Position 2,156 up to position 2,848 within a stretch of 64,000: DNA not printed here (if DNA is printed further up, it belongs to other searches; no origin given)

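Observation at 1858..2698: ThsB-like TIR-like gene paired with a small 3-TM SLATT-like membrane protein: candidate Thoeris-like / TIR-SLATT defence module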

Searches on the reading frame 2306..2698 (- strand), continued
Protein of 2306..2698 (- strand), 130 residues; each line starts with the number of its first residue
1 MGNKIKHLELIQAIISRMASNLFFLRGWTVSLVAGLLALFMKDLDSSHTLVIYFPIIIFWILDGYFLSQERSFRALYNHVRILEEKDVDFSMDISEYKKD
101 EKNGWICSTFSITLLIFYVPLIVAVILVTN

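Call 42: get_annotated_region(hit=H31, flank=3000)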
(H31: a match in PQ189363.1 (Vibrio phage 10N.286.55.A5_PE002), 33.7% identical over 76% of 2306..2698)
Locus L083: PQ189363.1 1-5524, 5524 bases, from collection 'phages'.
description: Vibrio phage 10N.286.55.A5_PE002, complete genome.
organism: Vibrio phage 10N.286.55.A5_PE002 (NCBI taxid 3385343)
taxonomy: Viruses; Varidnaviria; Bamfordvirae; Preplasmiviricota; Tectiliviricetes; Vinavirales
host: Vibrio cyclitrophicus 10N.286.55.A5; source: seawater; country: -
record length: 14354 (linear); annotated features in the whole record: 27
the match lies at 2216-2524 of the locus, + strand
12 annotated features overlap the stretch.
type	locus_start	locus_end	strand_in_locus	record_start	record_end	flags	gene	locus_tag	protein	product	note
CDS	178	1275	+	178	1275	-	-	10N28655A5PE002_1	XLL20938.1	hypothetical protein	Y1572_HAEIN_Putative_integrase/recombinase_HI_1572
CDS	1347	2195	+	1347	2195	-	-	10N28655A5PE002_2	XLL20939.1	hypothetical protein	Thoeris__ThsB_Global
CDS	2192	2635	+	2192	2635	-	-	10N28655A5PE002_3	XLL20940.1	hypothetical protein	-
CDS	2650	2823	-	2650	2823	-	-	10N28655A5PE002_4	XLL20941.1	hypothetical protein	-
CDS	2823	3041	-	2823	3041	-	-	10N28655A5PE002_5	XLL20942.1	hypothetical protein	-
CDS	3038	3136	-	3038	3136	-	-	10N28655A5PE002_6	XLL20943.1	hypothetical protein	-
CDS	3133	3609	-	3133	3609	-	-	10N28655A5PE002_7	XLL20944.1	hypothetical protein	head_protein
CDS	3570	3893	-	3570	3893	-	-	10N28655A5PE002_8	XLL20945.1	hypothetical protein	tail_fiber_protein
CDS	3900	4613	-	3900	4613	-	-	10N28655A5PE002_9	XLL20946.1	hypothetical protein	-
CDS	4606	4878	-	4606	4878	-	-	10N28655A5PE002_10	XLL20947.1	hypothetical protein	-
CDS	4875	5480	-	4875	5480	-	-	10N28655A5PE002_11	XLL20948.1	hypothetical protein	-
CDS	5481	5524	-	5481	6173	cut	-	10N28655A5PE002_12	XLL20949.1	hypothetical protein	GPJ_BPPM2_Uncharacterized_protein_Gp-j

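Call 43: search_protein_families(library=pfam, proteins=[L081:2992-3399:+, L082:2986-3411:+, L083:2192-2635:+, L081:3732-4544:+, L081:4622-5644:+, L082:3428-4291:+, L083:1347-2195:+], max_evalue=1)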
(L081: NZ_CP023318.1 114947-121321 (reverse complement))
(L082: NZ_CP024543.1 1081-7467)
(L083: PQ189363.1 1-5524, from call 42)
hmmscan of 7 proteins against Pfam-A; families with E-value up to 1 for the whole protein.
L081:2992-3399:+ (135 aa): 0 families

L082:2986-3411:+ (141 aa): 2 families
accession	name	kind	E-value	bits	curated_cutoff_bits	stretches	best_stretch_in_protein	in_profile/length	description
PF05814.16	Ac76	-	0.021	15.3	22.5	1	36-84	10-58/83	Orf76 (Ac76)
PF24838.2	8xMP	-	0.059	13.6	30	1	22-139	20-130/136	Octameric membrane protein family (8xMP)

L083:2192-2635:+ (147 aa): 0 families

L081:3732-4544:+ (270 aa): 1 family
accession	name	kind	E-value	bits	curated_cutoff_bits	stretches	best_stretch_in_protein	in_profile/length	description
PF13676.11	TIR_2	-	0.0003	21.7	28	1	62-139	1-76/122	TIR domain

L081:4622-5644:+ (340 aa): 2 families
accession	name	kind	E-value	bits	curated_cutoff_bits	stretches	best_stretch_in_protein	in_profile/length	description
PF13676.11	TIR_2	-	8.2e-19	68.7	28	1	207-319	1-109/122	TIR domain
PF01582.25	TIR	-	2.4e-06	27.9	21.3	1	205-302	2-97/179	TIR domain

L082:3428-4291:+ (287 aa): 1 family
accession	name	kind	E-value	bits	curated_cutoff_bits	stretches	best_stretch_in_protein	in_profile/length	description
PF13676.11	TIR_2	-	0.0046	17.9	28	1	72-105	1-33/122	TIR domain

L083:1347-2195:+ (282 aa): 3 families
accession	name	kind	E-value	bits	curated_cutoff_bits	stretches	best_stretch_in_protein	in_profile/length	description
PF13676.11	TIR_2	-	0.00021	22.2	28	1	61-105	1-44/122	TIR domain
PF24570.1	BACK_BPM_SPOP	-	0.15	12.7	27.4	1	146-180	20-54/55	BPM/SPOP, BACK domain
PF19091.5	DUF5779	-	0.21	12.1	29.5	1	21-80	7-68/96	Family of unknown function (DUF5779)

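Call 52: predict_structure(alignment_id=A2)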
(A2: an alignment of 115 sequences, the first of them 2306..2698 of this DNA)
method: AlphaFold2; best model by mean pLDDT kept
length: 130 residues; sequences in the alignment: 115
mean_pLDDT: 97.1   pTM: 0.86
mean pLDDT of the five models: 97.1, 96.4, 96.4, 95.8, 95.7
residues with pLDDT >= 90: 129; 70-90: 0; 50-70: 1; < 50: 0
segments of 3 or more residues with pLDDT < 50: none
pLDDT, mean of each block of 10 residues (from residue 1): 94 98 97 98 95 98 98 98 97 97 97 98 97
secondary structure, 60 per line:
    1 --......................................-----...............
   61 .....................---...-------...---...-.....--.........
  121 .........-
elements in order: H3-40 H46-81 H105-109 H112-129

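Call 57: find_homologous_proteins(query=L081:2992-3399:+)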
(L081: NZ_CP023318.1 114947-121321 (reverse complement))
Query L081:2992-3399:+ (135 aa): 712 proteins with E <= 0.001 among 718 candidates; the best 120 are listed.
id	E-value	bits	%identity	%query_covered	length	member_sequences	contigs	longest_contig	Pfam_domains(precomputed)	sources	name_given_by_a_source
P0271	7.0e-83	293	100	100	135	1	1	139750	-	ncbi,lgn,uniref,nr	ncbi:hypothetical protein CEQ83_26570 (plasmid) [Priestia megaterium]|uniref:hypothetical protein n=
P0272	3.6e-74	265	91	100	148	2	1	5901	-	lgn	-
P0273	3.9e-57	210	71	99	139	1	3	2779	-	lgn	-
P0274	8.5e-57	209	73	88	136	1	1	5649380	-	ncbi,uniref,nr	ncbi:hypothetical protein [Priestia abyssalis]|uniref:hypothetical protein n=1 Tax=Priestia abyssali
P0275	9.5e-53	196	64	100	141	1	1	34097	-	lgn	-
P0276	2.1e-49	185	60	96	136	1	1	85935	-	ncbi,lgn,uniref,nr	ncbi:hypothetical protein BABA_22713 [Neobacillus bataviensis LMG 21833]|uniref:Uncharacterized prot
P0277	8.3e-49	183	65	97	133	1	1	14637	-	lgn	-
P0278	1.1e-48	183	58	97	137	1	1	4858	-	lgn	-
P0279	1.5e-48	182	62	96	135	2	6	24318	-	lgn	-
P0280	1.7e-48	182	60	97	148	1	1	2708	-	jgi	jgi:hypothetical protein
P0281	1.8e-48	182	62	99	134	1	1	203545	-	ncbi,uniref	ncbi:hypothetical protein [Rossellomorea sp. NRS-1567]|uniref:hypothetical protein n=1 Tax=Rossellom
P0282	1.9e-48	182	62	98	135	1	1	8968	-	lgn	-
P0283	3.8e-48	181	58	97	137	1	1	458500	-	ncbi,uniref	ncbi:hypothetical protein ACIQXV_00405 [Neobacillus sp. NPDC097160]|uniref:hypothetical protein n=1 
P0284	1.8e-47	179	63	90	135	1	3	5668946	-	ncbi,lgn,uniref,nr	ncbi:hypothetical protein QNH39_24505 [Neobacillus novalis]|uniref:Uncharacterized protein n=1 Tax=N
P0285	6.7e-47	177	62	97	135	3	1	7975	-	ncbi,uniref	ncbi:hypothetical protein [Priestia megaterium]|uniref:hypothetical protein n=1 Tax=Priestia megater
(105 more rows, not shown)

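Call 58: find_encoding_contigs(protein=P0284, flank=4000, max_places=3)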
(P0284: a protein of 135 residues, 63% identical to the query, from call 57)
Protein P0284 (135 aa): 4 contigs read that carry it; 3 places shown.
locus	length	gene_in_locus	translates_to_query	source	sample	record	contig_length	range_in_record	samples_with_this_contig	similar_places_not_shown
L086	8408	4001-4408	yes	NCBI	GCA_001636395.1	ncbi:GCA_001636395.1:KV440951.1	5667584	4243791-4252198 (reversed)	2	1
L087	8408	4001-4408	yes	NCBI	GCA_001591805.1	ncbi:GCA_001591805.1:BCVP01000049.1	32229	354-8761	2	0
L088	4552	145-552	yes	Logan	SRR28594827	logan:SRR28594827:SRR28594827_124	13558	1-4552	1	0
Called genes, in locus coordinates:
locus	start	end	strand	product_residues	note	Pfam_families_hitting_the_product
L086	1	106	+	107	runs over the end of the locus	PF11337:DUF3139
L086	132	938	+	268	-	PF01177:Asp_Glu_race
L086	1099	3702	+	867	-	PF01326:PPDK_N, PF27448:Rph_4th, PF00391:PEP-utilizers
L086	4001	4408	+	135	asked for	-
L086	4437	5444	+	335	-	PF10137:CAP12-PCTIR_TIR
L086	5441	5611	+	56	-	-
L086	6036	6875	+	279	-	PF00497:SBP_bac_3, PF10613:Lig_chan-Glu_bd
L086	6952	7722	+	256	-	PF00528:BPD_transp_1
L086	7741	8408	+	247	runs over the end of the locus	PF02463:SMC_N, PF13175:AAA_15 (faint), PF13476:AAA_23 (faint), PF00005:ABC_tran, PF09818:ABC_ATPase (faint), PF13304:AAA_21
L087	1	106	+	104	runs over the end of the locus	PF11337:DUF3139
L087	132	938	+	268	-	PF01177:Asp_Glu_race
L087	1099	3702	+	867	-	PF01326:PPDK_N, PF27448:Rph_4th, PF00391:PEP-utilizers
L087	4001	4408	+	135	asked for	-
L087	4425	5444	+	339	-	PF10137:CAP12-PCTIR_TIR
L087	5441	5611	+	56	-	-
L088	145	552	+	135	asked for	-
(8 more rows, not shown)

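Call 60: fold_search(model_id=the predicted structure, library=pdb)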
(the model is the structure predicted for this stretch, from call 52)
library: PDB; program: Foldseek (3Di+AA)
matches with E <= 10: 91; with E <= 0.001: 0
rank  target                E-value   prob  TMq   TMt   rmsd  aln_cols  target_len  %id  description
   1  9s99_B                1.3e+00  0.72  0.56  0.38  14.9       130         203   13  CdvB2 filament - high twist, class B (released 2026-01-28)
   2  7t2y_A                1.5e+00  0.14  0.26  0.31  18.6       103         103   17  X-ray structure of a designed cold unfolding four helix bundle (released 2022-03-02)
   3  2cmr_A                1.5e+00  0.08  0.27  0.20  19.7       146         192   12  Crystal structure of the HIV-1 neutralizing antibody D5 Fab bound to the gp41 inner-core mimetic 5-helix (released 2006-10-16)
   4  9s97_C                1.6e+00  0.63  0.55  0.39  14.7       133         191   11  CdvB2 filament - low twist (released 2026-01-28)
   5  4dci_B                2.0e+00  0.95  0.59  0.52   1.5        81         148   17  Crystal structure of unknown funciton protein from Synechococcus sp. WH 8102 (released 2012-02-01)
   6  6vj5_B                2.2e+00  0.08  0.28  0.22  16.1       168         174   12  Structure of PE25-PPE41(A124L) in complex with EspG5 chaperone from the type VII (ESX-5) secretion system (released 2021-01-27)
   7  9s97_B                2.4e+00  0.47  0.55  0.39  16.7       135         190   12  CdvB2 filament - low twist (released 2026-01-28)
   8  6r2g_A                2.4e+00  0.35  0.50  0.45   9.0       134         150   13  Crystal structure of a single-chain protein mimetic of the gp41 NHR trimer in complex with the synthetic CHR peptide C (released 2019-07-10)
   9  2dnx_MODEL_1_A        2.5e+00  0.10  0.27  0.27  11.6       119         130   12  Solution structure of RSGI RUH-063, an N-terminal domain of Syntaxin 12 from human cDNA (released 2006-10-26)
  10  4r61                  2.5e+00  0.08  0.26  0.24  12.5       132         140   14  Crystal structure of a rationally designed single-chain protein mimicking a trimeric gp41 N-terminal heptad-repeat regio (released 2014-12-10)
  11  4dci_G                2.7e+00  0.90  0.58  0.53   1.6        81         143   17  Crystal structure of unknown funciton protein from Synechococcus sp. WH 8102 (released 2012-02-01)
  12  9s98_A                2.8e+00  0.44  0.54  0.40  14.7       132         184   11  CdvB2 filament - high twist, class A (released 2026-01-28)
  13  9s97_A                2.8e+00  0.38  0.55  0.39  16.9       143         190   12  CdvB2 filament - low twist (released 2026-01-28)
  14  4dci_A                3.3e+00  0.85  0.57  0.51   1.8        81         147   17  Crystal structure of unknown funciton protein from Synechococcus sp. WH 8102 (released 2012-02-01)
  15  9s99_A                3.3e+00  0.41  0.56  0.41  14.9       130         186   13  CdvB2 filament - high twist, class B (released 2026-01-28)
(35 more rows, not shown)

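Call 61: get_annotated_region(hit=H1, flank=2500)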
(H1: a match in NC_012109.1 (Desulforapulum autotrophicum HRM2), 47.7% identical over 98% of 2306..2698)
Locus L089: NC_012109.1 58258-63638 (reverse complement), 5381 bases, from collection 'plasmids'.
description: Desulforapulum autotrophicum HRM2 plasmid pHRM2a, complete sequence
organism: Desulforapulum autotrophicum HRM2 (NCBI taxid 177437)
taxonomy: Bacteria; Thermodesulfobacteriota; Desulfobacteria; Desulfobacterales; Desulfobacteraceae; Desulforapulum; Desulforapulum autotrophicum; Desulforapulum autotrophicum HRM2
host: -; source: -; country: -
typing (MOB-suite, as given by PLSDB): mobilizable; replicon rep_cluster_1872; relaxase MOBQ
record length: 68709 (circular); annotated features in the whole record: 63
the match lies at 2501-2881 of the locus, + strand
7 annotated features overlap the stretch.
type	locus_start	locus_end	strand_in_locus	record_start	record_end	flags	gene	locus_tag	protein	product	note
CDS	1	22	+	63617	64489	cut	-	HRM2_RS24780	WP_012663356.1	exonuclease domain-containing protein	-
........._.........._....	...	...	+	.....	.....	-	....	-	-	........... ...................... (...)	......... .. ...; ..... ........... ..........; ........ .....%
predicted_resistance_gene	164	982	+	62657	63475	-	lnu(F)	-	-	lincosamide nucleotidyltransferase Lnu(F)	predicted by amrfinderplus; class LINCOSAMIDE; identity 99.27%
CDS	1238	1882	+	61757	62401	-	-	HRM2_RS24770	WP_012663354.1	hypothetical protein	-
CDS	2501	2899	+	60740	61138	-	-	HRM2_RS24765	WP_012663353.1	hypothetical protein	-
CDS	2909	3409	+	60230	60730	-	-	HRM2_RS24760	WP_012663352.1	TIR domain-containing protein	-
CDS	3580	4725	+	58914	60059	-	-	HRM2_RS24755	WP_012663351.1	HEAT repeat domain-containing protein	-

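Call 69: search_protein_families(library=pfam, proteins=[L061:4849-5250:+, L089:2501-2899:+], max_evalue=10)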
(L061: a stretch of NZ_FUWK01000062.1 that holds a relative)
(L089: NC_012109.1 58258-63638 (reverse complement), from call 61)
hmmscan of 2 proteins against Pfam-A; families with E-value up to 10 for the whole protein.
L061:4849-5250:+ (133 aa): 2 families
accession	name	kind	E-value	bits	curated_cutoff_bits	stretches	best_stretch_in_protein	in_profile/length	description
PF11683.13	DUF3278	-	0.0081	16.7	26.6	1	12-84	27-102/130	Protein of unknown function (DUF3278)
PF10028.14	DUF2270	-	0.31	11.1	25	1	27-83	23-78/184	Predicted integral membrane protein (DUF2270)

L089:2501-2899:+ (132 aa): 1 family
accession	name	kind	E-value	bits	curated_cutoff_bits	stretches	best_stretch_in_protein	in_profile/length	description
PF13858.11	DUF4199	-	0.026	15.4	32.3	1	93-131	51-90/165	Protein of unknown function (DUF4199)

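Call 74: find_encoding_contigs(protein=P0001, flank=10000, max_places=3)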
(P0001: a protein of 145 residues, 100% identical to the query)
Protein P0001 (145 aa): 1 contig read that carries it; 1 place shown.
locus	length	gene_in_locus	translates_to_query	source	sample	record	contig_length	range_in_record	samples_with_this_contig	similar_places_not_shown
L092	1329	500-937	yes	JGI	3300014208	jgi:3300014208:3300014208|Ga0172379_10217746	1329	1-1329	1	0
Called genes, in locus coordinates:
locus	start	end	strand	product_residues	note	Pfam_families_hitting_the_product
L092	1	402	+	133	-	?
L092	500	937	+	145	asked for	-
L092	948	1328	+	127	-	?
